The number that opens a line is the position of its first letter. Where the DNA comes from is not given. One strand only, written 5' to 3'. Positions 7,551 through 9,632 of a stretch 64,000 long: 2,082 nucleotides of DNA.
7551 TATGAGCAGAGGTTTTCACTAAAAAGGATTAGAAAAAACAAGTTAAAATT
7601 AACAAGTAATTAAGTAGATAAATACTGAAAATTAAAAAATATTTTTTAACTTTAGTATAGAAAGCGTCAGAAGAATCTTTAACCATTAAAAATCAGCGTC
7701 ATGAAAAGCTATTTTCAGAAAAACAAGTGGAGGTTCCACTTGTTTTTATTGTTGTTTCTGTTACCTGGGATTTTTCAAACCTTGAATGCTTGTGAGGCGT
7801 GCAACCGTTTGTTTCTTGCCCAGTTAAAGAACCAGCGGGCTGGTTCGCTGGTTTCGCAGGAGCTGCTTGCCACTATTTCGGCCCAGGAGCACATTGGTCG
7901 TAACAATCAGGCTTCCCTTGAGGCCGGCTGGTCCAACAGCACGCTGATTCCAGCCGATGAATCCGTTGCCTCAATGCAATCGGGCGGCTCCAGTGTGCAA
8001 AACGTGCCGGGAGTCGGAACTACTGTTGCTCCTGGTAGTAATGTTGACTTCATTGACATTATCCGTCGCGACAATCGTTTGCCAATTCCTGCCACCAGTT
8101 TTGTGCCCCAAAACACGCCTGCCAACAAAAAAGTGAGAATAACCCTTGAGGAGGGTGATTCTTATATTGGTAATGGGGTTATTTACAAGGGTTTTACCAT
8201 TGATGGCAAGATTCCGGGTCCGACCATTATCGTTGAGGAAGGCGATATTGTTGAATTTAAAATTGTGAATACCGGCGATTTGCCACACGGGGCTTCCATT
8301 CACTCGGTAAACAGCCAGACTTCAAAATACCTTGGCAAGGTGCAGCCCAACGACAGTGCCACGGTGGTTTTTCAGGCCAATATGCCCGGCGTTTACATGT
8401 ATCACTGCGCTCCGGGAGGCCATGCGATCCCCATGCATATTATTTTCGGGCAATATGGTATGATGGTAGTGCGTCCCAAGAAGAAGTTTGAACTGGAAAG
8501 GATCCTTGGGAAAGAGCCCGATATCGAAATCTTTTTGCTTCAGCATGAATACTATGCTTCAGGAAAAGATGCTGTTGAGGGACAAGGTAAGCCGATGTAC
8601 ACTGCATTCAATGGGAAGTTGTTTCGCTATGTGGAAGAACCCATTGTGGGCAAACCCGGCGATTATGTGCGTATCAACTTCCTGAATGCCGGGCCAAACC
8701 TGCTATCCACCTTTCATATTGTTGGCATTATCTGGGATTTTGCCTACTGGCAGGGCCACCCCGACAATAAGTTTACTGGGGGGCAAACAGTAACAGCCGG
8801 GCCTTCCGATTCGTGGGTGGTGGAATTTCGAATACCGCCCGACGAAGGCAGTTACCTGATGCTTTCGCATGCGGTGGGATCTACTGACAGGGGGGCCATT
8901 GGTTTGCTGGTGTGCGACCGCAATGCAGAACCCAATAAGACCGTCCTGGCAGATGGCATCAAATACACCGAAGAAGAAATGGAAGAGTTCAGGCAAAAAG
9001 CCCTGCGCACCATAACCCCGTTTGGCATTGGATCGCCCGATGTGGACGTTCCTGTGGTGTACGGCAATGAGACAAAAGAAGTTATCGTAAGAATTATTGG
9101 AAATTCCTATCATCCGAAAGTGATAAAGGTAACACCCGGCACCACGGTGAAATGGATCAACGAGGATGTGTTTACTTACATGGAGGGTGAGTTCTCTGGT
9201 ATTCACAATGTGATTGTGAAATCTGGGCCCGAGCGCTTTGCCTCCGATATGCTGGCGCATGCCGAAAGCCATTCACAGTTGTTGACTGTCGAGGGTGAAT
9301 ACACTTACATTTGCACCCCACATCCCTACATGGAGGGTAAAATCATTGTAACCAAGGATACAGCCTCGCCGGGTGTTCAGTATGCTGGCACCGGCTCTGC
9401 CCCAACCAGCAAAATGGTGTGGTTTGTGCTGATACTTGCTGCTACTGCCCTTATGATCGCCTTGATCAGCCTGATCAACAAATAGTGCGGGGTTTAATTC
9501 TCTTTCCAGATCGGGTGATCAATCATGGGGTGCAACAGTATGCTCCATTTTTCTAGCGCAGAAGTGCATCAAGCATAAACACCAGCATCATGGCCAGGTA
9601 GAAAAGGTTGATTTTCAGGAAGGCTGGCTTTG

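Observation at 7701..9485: NirK-like protein with altered active site, tethered cupredoxin and anchors at both ends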

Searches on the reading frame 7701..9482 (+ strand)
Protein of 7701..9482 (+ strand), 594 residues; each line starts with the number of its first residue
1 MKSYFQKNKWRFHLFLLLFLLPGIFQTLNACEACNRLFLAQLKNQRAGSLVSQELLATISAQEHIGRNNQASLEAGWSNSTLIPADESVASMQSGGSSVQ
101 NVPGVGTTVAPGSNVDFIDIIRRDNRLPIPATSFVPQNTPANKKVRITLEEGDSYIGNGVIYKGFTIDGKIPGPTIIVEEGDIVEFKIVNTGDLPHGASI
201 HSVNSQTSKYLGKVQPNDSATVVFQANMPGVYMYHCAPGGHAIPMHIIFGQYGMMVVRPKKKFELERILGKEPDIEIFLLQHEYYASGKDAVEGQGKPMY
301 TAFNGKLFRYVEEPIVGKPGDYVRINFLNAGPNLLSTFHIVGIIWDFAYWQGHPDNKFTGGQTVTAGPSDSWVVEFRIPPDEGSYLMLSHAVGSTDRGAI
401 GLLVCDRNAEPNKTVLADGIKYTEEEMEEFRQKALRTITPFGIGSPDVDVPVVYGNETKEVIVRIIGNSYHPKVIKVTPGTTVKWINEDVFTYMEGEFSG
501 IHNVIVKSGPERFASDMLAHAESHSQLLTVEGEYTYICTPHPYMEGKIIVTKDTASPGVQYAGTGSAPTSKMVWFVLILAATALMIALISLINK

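Call 3: search_protein_families(library=pfam, proteins=[window:7701-9482:+], max_evalue=1)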
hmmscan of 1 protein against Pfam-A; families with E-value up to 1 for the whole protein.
window:7701-9482:+ (594 aa): 4 families
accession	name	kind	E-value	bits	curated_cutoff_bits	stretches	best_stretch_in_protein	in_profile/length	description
PF07732.21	Cu-oxidase_3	-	1.1e-13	51.7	21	2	162-261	15-118/119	Multicopper oxidase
PF00127.26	Copper-bind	-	2.3e-11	44.4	21.2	1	469-550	13-98/99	Copper binding proteins, plastocyanin/azurin family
PF13473.12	Cupredoxin_1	-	1.5e-08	35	27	2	169-237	30-93/104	Cupredoxin-like domain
PF07731.20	Cu-oxidase_2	-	6.7e-08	32.8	20.4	1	185-239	63-120/137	Multicopper oxidase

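Call 4: search_protein_families(library=ncbifam, proteins=[window:7701-9482:+], max_evalue=1)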
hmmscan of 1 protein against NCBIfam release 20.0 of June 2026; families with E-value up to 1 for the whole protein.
window:7701-9482:+ (594 aa): 12 families
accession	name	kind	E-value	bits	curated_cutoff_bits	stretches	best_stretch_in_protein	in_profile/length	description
TIGR02376.1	Cu_nitrite_red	equivalog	9.5e-39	133.6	296.3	1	135-404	20-309/326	copper-containing nitrite reductase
TIGR02657.1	amicyanin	equivalog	3.7e-14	52.9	110.2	2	470-550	8-82/83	amicyanin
TIGR02656.1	cyanin_plasto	equivalog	7e-10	39.2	87.85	2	469-550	13-98/99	plastocyanin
TIGR04246.1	nitrous_NosZ_Gp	equivalog_domain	2.1e-06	26.3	625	1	150-238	475-561/578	Sec-dependent nitrous-oxide reductase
TIGR02375.1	pseudoazurin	equivalog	3.1e-06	26.9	109.85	2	470-544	12-78/116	pseudoazurin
TIGR01480.1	copper_res_A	subfamily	6.6e-06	24.9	478.95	1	158-261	60-164/593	copper resistance system multicopper oxidase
TIGR03102.1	halo_cynanin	subfamily_domain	7.1e-06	26.1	93.8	1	469-550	38-114/115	halocyanin domain-containing protein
TIGR03388.1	ascorbase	equivalog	3e-05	22.9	614.8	1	165-285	23-143/542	L-ascorbate oxidase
TIGR04244.1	nitrous_NosZ_RR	equivalog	9.3e-05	21.1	625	1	178-247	553-620/627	TAT-dependent nitrous-oxide reductase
TIGR03389.1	laccase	equivalog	0.00014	20.8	558.9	1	165-193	25-53/539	laccase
NF008205.1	PRK10965.1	equivalog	0.0068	15.3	525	1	126-260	33-166/529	multicopper oxidase CueO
NF047895.1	CuResCopI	equivalog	0.1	12.4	200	1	176-208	84-116/176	copper-resistant cuproprotein CopI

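Call 5: search_solved_structures(query=window:7701-9482:+, max_evalue=1, show_alignments=3)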
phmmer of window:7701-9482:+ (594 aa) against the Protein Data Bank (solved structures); distinct sequences matched with E-value up to 1: 231 (the best 60 are shown).
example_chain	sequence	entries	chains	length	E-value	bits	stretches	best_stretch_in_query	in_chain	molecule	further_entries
6hbe_A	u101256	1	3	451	1.7e-117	396.6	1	148-550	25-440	Copper-containing nitrite reductase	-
3x1e_A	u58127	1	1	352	6e-48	166.9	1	85-412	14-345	Nitrite reductase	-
3x1n_A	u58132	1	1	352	1.1e-46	162.7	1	85-412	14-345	Nitrite reductase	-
3x1f_A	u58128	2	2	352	1.2e-46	162.6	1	85-412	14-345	Nitrite reductase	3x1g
9kws_A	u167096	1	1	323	2.3e-46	161.7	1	124-412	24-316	Copper-containing nitrite reductase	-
9kwt_A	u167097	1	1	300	2.7e-46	161.5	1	125-406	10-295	Copper-containing nitrite reductase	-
3wi9_A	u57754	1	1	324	2.9e-46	161.4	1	119-410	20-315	Nitrite reductase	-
3wkq_A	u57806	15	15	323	3e-46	161.3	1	124-412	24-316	Nitrite reductase | Copper-containing nitrite reductase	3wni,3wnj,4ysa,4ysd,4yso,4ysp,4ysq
3wia_A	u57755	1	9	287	9.3e-46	159.7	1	143-410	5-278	Nitrite reductase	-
9kwv_A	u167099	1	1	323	2.5e-45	158.3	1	124-412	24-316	Copper-containing nitrite reductase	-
9kwu_A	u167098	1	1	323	4.3e-45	157.5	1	124-412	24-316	Copper-containing nitrite reductase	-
3wkp_A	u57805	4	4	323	5.5e-45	157.1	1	124-412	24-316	Nitrite reductase | Copper-containing nitrite reductase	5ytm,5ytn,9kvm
9kvl_A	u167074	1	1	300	1.3e-44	156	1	125-406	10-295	Copper-containing nitrite reductase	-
4kns_A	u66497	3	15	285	7.9e-39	136.8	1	150-412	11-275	Multicopper oxidase type 1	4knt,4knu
2dv6_A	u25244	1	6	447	5.1e-37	130.8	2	141-407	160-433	Nitrite reductase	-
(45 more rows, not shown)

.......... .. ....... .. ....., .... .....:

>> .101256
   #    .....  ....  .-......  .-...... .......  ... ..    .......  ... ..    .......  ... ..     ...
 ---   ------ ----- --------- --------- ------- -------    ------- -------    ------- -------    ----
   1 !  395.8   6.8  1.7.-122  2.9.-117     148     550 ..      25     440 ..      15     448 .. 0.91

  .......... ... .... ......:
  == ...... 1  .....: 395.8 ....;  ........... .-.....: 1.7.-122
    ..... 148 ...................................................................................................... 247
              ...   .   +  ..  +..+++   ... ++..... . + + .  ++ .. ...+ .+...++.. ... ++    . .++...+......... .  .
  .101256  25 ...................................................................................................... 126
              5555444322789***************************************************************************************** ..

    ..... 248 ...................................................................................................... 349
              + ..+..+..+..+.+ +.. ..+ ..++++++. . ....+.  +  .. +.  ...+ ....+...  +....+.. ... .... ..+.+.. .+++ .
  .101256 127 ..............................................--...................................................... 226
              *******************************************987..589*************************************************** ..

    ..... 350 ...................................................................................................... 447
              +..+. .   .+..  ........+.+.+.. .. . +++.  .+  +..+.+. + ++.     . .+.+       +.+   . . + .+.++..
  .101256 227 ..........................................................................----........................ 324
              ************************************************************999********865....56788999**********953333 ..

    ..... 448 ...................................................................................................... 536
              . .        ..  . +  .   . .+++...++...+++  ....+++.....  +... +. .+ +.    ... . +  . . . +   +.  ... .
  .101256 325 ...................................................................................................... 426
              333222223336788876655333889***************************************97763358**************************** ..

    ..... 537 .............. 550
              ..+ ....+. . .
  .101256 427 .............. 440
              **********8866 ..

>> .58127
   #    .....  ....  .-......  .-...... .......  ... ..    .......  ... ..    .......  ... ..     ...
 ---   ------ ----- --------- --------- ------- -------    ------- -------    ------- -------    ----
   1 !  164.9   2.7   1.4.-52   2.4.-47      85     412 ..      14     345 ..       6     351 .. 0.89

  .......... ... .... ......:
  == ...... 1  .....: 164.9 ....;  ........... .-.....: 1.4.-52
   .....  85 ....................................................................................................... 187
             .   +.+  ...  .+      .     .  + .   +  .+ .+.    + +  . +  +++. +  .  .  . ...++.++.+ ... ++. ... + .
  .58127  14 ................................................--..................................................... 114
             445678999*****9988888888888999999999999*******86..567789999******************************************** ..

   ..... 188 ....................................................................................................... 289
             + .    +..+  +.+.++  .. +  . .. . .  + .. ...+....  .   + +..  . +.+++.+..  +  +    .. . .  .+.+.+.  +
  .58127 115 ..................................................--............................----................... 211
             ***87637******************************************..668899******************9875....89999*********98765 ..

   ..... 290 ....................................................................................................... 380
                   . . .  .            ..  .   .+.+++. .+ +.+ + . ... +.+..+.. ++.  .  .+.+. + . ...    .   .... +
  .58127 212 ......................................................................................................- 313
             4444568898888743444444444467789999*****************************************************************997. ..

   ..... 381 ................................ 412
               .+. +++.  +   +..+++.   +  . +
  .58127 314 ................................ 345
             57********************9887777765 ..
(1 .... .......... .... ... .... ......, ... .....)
